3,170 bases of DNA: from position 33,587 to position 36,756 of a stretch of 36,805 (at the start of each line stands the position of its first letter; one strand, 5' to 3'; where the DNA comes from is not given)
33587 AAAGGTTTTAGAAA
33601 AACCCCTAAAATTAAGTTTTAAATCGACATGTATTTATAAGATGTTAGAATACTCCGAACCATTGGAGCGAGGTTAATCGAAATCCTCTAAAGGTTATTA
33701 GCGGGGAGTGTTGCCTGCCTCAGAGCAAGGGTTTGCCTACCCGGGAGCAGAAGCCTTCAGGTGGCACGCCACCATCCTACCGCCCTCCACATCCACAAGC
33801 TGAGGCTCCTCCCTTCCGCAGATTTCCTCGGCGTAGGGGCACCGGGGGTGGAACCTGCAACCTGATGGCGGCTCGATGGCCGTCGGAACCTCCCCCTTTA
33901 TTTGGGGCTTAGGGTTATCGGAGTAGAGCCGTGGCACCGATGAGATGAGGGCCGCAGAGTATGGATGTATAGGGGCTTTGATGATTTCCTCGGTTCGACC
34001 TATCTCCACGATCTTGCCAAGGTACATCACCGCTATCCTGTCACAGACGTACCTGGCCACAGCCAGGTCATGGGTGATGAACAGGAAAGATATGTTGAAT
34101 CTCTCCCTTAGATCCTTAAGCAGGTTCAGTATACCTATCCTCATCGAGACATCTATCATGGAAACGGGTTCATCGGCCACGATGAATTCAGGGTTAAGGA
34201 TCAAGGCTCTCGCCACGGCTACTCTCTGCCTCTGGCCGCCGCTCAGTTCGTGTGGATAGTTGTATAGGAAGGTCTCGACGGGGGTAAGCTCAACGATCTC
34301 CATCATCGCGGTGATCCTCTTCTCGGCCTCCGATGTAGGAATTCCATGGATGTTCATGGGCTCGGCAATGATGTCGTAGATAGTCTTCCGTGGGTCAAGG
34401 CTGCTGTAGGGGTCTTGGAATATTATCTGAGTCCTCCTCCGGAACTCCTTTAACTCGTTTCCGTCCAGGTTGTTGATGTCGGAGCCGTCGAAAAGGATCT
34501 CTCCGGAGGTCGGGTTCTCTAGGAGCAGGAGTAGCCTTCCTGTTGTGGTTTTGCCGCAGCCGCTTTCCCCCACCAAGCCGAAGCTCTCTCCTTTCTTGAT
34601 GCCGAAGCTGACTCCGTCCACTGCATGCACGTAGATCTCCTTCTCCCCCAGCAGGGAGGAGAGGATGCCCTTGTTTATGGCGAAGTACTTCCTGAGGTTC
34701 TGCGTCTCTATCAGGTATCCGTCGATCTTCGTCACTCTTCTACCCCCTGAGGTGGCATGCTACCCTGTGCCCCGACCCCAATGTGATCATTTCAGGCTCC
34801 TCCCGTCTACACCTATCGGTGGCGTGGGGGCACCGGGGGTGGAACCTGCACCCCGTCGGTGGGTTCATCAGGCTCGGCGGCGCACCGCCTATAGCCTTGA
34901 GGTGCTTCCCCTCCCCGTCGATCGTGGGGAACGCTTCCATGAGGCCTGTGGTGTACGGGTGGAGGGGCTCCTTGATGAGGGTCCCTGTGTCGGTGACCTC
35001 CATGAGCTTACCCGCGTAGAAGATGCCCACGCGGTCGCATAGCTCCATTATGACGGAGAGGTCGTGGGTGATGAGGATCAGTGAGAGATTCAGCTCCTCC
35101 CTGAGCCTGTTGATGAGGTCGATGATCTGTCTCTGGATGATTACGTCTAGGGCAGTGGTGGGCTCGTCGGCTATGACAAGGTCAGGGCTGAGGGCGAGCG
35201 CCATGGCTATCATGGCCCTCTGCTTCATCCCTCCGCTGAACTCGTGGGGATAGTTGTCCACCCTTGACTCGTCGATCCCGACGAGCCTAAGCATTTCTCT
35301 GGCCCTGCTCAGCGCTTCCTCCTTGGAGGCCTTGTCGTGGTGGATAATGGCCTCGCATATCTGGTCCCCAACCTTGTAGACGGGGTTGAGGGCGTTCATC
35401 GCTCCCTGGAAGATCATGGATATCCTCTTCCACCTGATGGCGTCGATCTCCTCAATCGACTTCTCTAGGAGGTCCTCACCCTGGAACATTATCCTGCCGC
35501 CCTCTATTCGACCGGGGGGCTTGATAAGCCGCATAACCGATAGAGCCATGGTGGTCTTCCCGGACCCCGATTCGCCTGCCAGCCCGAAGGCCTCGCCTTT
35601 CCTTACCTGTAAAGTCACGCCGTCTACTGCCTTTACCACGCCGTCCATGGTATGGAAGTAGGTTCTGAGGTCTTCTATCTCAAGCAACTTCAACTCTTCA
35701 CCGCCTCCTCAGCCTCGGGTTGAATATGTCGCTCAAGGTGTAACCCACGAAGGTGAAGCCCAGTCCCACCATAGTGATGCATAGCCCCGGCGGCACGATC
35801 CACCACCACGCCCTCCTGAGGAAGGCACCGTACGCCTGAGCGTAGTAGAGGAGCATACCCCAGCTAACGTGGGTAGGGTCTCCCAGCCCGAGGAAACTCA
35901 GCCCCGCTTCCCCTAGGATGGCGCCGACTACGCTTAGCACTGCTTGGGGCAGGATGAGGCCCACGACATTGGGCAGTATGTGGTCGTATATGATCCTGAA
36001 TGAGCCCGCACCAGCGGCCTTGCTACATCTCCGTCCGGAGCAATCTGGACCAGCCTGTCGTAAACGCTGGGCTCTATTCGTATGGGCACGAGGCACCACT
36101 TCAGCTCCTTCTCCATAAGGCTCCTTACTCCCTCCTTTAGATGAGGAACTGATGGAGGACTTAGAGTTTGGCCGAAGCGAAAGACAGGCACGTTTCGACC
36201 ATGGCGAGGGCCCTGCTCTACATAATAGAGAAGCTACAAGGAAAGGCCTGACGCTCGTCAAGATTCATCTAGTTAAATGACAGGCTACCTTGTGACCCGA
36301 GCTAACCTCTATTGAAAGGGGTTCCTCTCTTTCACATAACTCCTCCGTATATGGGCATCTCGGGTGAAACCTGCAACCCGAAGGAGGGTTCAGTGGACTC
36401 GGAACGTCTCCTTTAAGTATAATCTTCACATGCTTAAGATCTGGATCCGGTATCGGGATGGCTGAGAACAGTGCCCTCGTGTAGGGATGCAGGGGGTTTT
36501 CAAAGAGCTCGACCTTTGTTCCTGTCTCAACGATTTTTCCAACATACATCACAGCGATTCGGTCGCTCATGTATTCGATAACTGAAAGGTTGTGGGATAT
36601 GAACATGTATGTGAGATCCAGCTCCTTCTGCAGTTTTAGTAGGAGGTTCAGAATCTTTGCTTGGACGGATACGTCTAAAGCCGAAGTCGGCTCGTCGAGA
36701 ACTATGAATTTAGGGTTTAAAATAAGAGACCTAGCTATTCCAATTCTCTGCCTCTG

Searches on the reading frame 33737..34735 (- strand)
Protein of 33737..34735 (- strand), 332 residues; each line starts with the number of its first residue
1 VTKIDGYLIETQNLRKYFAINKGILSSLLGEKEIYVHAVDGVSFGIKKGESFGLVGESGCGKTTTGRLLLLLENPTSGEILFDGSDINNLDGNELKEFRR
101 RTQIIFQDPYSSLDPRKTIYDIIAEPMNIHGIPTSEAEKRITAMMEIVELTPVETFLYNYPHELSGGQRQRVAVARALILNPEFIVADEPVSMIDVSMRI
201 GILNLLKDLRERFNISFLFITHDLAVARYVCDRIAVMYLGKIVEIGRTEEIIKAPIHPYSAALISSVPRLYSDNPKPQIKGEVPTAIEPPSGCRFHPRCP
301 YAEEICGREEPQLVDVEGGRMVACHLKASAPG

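Call 54: search_protein_families(library=pfam, proteins=[window:33737-34735:-], max_evalue=0.001)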
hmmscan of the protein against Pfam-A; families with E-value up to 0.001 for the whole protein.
window:33737-34735:- (332 aa): 3 families
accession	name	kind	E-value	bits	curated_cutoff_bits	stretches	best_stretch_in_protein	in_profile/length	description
PF00005.33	ABC_tran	-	4.5e-33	115.2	25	1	40-191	2-136/137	ABC transporter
PF08352.17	oligo_HPY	-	7e-21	74.8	27.1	1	243-306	1-65/65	Oligopeptide/dipeptide transporter, C-terminal region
PF13401.12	AAA_22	-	0.00076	20.2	27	0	54-220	10-121/130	AAA domain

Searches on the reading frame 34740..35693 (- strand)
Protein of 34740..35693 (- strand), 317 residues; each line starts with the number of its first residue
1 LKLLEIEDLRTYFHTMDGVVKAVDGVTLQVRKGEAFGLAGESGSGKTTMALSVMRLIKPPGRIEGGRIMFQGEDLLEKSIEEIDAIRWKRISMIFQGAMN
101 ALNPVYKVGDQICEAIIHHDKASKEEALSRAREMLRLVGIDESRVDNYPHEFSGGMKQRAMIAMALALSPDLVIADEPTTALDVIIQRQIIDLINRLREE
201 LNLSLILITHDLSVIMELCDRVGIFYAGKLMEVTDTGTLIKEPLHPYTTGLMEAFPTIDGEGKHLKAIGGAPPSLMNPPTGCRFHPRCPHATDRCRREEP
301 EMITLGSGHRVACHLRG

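Call 54: search_protein_families(library=pfam, proteins=[window:34740-35693:-], max_evalue=0.001)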
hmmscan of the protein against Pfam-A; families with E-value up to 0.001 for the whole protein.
window:34740-35693:- (317 aa): 3 families
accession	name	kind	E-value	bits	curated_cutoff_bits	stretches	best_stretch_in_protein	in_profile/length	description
PF00005.33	ABC_tran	-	9.8e-28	97.9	25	1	24-180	2-137/137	ABC transporter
PF08352.17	oligo_HPY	-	1.5e-21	77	27.1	1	231-295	1-65/65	Oligopeptide/dipeptide transporter, C-terminal region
PF13304.12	AAA_21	-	9.8e-07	29.6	27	1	148-214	234-302/304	AAA domain, putative AbiEii toxin, Type IV TA system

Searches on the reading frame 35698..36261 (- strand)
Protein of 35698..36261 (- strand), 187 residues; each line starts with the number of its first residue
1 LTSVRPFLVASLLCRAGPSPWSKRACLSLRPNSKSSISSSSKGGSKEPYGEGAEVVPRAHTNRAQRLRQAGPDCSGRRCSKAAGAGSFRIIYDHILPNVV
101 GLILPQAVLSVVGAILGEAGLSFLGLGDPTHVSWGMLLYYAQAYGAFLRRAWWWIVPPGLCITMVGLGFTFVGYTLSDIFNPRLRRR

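Call 54: search_protein_families(library=pfam, proteins=[window:35698-36261:-], max_evalue=0.001)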
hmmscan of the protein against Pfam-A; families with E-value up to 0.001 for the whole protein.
window:35698-36261:- (187 aa): 1 family
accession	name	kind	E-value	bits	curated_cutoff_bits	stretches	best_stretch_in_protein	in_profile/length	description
PF00528.27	BPD_transp_1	-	2e-12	47.7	26.4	1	80-186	87-184/184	Binding-protein-dependent transport system inner membrane component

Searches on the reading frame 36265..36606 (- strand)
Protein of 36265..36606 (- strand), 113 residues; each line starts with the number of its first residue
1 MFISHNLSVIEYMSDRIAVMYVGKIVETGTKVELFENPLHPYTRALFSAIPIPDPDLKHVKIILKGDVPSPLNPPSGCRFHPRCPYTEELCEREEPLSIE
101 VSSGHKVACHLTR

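Call 54: search_protein_families(library=pfam, proteins=[window:36265-36606:-], max_evalue=0.001)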
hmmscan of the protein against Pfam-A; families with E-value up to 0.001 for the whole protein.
window:36265-36606:- (113 aa): 1 family
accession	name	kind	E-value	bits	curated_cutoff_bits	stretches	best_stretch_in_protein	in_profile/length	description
PF08352.17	oligo_HPY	-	7.8e-21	74.7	27.1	1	26-91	1-65/65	Oligopeptide/dipeptide transporter, C-terminal region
